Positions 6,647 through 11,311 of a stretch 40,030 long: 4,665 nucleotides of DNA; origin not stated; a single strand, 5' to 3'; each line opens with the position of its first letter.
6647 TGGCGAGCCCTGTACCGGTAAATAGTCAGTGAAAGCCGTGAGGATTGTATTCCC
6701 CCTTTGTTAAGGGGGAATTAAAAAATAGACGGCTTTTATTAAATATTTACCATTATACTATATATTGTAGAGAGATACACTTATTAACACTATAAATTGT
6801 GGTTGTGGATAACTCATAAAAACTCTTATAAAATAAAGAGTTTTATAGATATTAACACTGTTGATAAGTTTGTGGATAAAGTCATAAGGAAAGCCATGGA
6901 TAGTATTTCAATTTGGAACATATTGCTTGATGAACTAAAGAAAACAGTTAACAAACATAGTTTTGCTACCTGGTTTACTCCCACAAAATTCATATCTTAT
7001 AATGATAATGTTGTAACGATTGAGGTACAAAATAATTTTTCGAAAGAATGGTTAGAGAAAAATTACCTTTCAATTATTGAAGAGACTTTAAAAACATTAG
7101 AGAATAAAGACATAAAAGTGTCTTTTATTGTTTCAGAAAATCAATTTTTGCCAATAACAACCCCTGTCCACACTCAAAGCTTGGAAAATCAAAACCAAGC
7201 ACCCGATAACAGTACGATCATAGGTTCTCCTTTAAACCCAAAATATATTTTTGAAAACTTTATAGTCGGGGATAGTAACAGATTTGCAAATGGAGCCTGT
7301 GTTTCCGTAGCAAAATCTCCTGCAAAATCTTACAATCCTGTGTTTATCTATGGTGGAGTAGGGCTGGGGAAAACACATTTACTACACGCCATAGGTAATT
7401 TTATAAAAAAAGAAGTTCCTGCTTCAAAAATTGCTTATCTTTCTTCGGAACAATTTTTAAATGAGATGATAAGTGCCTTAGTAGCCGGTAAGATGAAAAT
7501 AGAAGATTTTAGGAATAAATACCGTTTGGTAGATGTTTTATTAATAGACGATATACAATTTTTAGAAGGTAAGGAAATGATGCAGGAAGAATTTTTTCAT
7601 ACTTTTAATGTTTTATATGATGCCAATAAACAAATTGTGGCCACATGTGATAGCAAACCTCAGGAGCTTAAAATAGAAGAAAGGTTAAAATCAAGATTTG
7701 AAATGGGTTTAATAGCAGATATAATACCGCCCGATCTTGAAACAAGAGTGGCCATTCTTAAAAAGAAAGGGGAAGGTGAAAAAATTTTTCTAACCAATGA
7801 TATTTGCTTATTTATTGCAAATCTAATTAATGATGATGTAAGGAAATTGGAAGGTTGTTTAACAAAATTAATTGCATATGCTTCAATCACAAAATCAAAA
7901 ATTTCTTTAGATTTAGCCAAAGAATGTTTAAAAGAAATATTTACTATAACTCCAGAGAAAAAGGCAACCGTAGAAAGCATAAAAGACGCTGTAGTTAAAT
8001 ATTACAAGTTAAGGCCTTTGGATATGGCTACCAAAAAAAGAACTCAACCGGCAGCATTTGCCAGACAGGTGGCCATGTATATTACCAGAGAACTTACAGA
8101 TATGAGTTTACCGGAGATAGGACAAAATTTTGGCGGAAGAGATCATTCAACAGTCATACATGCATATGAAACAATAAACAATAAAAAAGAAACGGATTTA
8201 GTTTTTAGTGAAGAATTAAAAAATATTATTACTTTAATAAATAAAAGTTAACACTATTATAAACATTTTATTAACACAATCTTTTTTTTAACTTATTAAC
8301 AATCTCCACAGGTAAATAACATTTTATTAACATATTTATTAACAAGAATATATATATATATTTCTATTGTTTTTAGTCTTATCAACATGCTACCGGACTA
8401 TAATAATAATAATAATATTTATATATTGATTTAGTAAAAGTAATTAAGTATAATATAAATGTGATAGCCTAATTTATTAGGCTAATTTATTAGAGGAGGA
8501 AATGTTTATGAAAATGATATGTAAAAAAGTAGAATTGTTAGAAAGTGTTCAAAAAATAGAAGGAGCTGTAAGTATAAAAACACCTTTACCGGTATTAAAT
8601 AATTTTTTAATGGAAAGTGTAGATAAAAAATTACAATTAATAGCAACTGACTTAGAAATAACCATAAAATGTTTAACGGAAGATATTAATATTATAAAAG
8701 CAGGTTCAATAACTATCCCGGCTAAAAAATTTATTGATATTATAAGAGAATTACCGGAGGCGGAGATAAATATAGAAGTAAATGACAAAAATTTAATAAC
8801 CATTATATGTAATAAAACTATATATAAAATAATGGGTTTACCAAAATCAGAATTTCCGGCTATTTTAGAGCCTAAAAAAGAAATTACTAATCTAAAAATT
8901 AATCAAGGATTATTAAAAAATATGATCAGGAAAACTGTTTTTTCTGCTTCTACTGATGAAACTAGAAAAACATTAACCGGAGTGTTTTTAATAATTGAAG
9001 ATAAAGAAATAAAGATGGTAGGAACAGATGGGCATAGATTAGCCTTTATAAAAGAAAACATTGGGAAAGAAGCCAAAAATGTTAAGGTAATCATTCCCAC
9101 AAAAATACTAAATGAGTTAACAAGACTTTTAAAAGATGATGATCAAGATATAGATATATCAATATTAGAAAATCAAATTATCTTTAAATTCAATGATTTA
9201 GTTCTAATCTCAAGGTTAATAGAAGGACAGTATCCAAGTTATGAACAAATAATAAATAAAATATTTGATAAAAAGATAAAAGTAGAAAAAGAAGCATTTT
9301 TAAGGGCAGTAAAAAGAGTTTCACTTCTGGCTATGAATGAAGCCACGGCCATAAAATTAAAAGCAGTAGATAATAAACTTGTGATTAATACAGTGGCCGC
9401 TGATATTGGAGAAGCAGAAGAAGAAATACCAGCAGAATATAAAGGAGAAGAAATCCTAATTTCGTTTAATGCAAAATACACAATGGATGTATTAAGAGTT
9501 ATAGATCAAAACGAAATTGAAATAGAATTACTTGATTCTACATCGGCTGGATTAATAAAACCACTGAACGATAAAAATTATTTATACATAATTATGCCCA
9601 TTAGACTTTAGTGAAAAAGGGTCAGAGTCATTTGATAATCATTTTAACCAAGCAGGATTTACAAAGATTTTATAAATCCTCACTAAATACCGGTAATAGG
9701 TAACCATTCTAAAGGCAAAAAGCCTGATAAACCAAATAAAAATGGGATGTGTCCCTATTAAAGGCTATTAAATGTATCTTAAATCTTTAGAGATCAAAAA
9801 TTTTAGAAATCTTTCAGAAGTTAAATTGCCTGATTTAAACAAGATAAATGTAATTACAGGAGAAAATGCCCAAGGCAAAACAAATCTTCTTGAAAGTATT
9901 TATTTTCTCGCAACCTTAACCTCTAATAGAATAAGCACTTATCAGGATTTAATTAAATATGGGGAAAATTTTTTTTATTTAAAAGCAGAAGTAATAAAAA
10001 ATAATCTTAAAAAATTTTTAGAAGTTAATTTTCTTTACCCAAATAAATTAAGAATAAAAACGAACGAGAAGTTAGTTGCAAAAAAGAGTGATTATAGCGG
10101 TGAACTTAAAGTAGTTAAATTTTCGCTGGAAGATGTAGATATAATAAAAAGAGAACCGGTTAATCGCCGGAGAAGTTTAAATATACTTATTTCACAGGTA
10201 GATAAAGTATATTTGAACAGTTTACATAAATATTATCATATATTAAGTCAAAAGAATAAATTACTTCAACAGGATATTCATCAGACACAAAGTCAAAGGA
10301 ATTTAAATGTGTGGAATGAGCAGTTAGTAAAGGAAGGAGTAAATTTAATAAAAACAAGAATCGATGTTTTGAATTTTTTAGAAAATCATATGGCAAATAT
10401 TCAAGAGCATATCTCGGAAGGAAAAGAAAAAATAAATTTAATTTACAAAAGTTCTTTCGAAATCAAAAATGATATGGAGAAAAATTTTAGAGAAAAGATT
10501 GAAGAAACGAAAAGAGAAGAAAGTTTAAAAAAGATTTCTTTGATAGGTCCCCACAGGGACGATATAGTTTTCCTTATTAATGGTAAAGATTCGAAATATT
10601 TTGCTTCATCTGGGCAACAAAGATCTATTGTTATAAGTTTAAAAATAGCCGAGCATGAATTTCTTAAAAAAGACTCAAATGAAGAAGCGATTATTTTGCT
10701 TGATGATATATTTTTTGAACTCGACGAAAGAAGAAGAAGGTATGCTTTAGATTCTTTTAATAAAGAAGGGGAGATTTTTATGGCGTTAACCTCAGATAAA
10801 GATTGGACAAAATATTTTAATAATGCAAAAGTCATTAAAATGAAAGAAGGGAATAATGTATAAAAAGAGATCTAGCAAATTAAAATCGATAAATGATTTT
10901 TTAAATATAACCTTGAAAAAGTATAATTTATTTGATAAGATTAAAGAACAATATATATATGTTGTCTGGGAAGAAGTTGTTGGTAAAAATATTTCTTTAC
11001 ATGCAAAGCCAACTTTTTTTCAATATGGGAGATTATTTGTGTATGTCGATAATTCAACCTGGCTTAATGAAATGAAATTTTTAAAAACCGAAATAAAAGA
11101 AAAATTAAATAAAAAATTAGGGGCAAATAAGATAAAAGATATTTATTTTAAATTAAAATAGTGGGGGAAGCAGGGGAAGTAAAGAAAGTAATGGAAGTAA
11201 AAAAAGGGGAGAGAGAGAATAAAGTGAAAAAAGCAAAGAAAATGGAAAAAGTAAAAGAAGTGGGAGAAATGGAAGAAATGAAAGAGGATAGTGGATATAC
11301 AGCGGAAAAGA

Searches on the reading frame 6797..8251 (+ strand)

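Call 44: search_protein_families(library=pfam, proteins=[window:6797-8251:+], max_evalue=0.001)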
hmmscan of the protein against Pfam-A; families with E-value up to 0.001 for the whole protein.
window:6797-8251:+ (484 aa): 8 families
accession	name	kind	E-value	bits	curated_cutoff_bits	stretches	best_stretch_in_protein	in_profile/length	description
PF00308.24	Bac_DnaA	-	2.2e-66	223.5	23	1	146-307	1-161/162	Bacterial DnaA ATPAse domain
PF08299.17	Bac_DnaA_C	-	6.5e-28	97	31.5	1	392-460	1-69/69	Bacterial dnaA protein helix-turn-helix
PF11638.13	DnaA_N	-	1.3e-17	63.7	24.6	1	38-99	2-64/65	DnaA N-terminal domain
PF00004.35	AAA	-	2.6e-06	28.4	21.2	0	183-303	2-125/131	ATPase family associated with various cellular activities (AAA)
PF01695.23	IstB_IS21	-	4.5e-06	26.8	24.1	1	182-283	95-192/238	IstB-like ATP binding protein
PF03969.22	AFG1_ATPase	-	0.00012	21.6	27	0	226-302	266-343/361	AFG1-like ATPase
PF13401.12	AAA_22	-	0.00029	21.6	27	0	181-275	7-109/130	AAA domain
PF13173.12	AAA_14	-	0.00045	20.7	27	0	180-301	3-115/129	AAA domain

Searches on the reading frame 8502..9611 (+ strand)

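Call 44: search_protein_families(library=pfam, proteins=[window:8502-9611:+], max_evalue=0.001)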
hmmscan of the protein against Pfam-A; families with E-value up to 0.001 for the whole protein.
window:8502-9611:+ (369 aa): 3 families
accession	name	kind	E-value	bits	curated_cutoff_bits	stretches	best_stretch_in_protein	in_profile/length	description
PF00712.24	DNA_pol3_beta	-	1e-34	119.7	24.4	2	3-121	1-119/120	DNA polymerase III beta subunit, N-terminal domain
PF02767.21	DNA_pol3_beta_2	-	1.5e-34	119.2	27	1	133-245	2-115/116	DNA polymerase III beta subunit, central domain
PF02768.20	DNA_pol3_beta_3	-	1.4e-27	96.4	27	1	250-368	3-121/121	DNA polymerase III beta subunit, C-terminal domain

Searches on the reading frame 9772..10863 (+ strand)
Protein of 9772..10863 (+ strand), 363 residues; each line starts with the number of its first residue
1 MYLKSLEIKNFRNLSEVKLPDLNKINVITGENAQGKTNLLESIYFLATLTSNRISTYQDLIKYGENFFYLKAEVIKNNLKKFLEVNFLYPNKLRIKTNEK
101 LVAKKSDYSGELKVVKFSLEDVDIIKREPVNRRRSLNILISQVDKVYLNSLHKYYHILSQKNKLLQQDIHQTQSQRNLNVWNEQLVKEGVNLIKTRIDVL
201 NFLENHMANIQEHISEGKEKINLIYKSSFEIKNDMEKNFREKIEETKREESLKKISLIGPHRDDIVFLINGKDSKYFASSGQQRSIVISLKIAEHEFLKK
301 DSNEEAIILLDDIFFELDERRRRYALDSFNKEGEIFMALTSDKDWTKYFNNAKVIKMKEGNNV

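Call 44: search_protein_families(library=pfam, proteins=[window:9772-10863:+], max_evalue=0.001)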
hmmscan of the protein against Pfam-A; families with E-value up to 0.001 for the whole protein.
window:9772-10863:+ (363 aa): 4 families
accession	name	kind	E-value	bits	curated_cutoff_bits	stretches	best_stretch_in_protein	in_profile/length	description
PF02463.25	SMC_N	-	7.2e-12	45.6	40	1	2-333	1-187/220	RecF/RecN/SMC N terminal domain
PF13175.12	AAA_15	-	3.7e-09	37.1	32.1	1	1-310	1-334/374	AAA ATPase domain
PF13304.12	AAA_21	-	0.00031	21.3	27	1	25-52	1-26/304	AAA domain, putative AbiEii toxin, Type IV TA system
PF13476.12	AAA_23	-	0.00053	21.1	27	1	5-254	1-188/201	AAA domain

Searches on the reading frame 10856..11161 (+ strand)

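Call 54: search_protein_families(library=pfam, proteins=[window:10856-11161:+], max_evalue=1)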
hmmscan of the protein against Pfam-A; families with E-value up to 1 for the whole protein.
window:10856-11161:+ (101 aa): 2 families
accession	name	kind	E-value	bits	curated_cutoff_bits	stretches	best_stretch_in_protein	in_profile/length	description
PF05258.17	DciA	-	1.8e-17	63.8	24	1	12-97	2-88/89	Dna[CI] antecedent, DciA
PF03748.19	FliL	-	0.026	15.5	24.6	1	75-99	69-98/103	Flagellar basal body-associated protein FliL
